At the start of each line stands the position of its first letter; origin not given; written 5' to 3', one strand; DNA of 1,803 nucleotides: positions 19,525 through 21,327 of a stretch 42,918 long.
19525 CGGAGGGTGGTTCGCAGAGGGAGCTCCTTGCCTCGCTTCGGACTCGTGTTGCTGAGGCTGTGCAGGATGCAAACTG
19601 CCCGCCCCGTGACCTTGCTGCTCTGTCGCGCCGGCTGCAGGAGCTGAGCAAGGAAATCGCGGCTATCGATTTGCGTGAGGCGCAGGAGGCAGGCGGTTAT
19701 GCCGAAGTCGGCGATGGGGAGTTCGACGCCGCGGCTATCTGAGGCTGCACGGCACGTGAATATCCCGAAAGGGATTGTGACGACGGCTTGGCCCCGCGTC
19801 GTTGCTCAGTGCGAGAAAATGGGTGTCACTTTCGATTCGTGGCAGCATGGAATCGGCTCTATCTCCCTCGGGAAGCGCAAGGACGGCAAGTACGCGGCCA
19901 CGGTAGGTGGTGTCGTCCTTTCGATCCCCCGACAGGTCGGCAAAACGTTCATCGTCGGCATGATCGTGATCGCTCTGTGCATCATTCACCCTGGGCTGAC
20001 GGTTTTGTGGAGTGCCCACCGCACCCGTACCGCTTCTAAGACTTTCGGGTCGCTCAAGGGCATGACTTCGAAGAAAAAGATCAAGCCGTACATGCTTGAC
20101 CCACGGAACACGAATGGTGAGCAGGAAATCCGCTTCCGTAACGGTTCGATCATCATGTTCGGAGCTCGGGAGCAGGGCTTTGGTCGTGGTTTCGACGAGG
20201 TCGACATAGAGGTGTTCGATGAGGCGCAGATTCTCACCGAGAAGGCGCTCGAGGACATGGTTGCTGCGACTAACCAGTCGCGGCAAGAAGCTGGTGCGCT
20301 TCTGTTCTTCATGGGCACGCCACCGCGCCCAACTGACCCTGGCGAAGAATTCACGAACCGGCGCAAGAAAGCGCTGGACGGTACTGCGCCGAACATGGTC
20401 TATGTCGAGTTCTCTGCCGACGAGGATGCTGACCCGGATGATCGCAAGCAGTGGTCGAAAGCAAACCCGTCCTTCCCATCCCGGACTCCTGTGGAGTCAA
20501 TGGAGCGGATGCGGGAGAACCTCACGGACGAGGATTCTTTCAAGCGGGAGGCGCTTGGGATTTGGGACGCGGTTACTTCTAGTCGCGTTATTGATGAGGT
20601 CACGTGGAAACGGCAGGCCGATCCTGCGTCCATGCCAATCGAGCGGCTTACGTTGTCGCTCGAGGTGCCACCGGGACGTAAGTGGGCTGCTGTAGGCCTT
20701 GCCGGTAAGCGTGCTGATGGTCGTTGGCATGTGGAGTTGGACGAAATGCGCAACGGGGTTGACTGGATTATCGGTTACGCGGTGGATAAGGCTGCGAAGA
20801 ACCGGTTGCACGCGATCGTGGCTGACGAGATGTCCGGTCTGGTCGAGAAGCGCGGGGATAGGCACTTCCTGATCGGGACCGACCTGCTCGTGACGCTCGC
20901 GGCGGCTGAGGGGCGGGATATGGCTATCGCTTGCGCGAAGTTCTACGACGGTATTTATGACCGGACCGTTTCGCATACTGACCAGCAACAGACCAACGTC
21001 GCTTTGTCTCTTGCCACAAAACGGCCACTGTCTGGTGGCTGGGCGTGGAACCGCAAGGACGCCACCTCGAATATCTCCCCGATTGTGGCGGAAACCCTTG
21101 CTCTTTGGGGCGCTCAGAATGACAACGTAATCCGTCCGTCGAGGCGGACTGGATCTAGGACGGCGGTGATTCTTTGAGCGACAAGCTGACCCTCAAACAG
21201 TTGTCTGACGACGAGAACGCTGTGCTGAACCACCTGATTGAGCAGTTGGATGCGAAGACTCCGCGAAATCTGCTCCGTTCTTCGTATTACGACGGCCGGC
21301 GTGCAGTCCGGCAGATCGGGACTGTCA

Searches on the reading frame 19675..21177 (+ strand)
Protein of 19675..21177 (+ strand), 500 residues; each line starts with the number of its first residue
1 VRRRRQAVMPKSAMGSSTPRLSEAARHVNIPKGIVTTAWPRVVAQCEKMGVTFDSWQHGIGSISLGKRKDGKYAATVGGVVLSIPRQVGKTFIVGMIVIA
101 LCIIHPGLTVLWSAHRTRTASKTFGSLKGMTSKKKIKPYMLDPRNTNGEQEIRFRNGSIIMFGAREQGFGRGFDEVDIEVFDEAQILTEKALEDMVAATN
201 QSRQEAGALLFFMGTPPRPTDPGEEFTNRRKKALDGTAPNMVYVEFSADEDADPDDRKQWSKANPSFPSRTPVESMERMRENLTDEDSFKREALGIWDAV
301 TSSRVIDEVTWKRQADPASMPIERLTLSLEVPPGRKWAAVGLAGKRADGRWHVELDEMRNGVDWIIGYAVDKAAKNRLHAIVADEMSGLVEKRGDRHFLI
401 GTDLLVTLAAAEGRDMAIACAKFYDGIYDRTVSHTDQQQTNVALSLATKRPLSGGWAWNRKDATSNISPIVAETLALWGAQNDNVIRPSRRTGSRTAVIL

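Call 76: search_dna_similar(query=window:19675-21177:+, collection=phages, mode=protein, max_rows=12)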
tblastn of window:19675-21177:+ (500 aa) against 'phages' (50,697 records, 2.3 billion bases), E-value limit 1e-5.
Records with a match: 1836; places in all: 1836; records where one place covers at least 80% of the query: 1669.
Best place of each record, by identity: 60-80% 1; <60% 1835.
By first word of the organism name: Mycobacterium 877; Gordonia 247; Arthrobacter 222; Propionibacterium 200; Microbacterium 94; Streptococcus 74; Cutibacterium 44; Rhodococcus 13; Lactococcus 13; Bifidobacterium 11; and 14 more.
By host as written in the record: Mycobacterium smegmatis mc2 155 550; Gordonia terrae 3612 204; Arthrobacter sp. ATCC 21022 143; Mycobacterium smegmatis mc#155 131; Propionibacterium acnes 98; Microbacterium foliorum NRRL B-24224 53; Cutibacterium acnes 48; Mycobacterium smegmatis mc2155 46; and 220 more.
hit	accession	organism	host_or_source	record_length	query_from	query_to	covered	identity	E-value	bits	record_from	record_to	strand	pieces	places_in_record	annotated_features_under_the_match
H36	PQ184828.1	Arthrobacter phage Pitbull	Arthrobacter globiformis B-2979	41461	4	499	99%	74.6%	0e+0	783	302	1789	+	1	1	2: terminase | 1: hypothetical protein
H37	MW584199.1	Mycobacterium phage prophiGD02-2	Mycobacterium abscessus GD02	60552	19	479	92%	50.2%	3e-137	443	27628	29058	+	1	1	81: terminase large subunit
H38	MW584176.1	Mycobacterium phage prophiGD90-1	Mycobacterium abscessus GD90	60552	19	479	92%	50.2%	3e-137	443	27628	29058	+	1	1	81: terminase large subunit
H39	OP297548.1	Gordonia phage Lton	Gordonia terrae 3612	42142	12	489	96%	46.3%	9e-127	412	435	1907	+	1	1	2: terminase | 1: hypothetical protein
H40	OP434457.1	Gordonia phage OneDirection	Gordonia terrae 3612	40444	13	489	95%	46.2%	7e-126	410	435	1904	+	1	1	2: terminase | 1: hypothetical protein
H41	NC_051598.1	Mycobacterium phage Findley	Mycobacterium smegmatis mc2 155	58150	3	493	98%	44.6%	3e-110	365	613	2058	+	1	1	4: terminase | 3: terminase small subunit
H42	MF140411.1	Mycobacterium phage Findley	Mycobacterium smegmatis mc2 155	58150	3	493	98%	44.6%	3e-110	365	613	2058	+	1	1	4: terminase | 3: hypothetical protein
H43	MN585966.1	Gordonia phage Faith5x5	Gordonia terrae CAG3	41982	13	489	95%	45.7%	2e-125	409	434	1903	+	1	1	2: terminase | 1: hypothetical protein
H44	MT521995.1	Gordonia phage Moosehead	Gordonia terrae 3612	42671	13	489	95%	45.7%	2e-125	408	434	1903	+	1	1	2: terminase | 1: hypothetical protein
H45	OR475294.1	Mycobacterium Phage TribleTrouble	Mycobacterium smegmatis mc2 155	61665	5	498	99%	44.0%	3e-112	371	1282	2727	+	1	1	6: terminase | 5: hypothetical protein | 7: portal protein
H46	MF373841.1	Mycobacterium phage Hurricane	Mycobacterium smegmatis mc#155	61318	5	498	99%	43.9%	6e-112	370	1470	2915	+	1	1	7: terminase | 6: hypothetical protein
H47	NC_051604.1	Mycobacterium phage Hurricane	Mycobacterium smegmatis mc#155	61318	5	498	99%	43.9%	6e-112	370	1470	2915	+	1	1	7: terminase | 6: terminase small subunit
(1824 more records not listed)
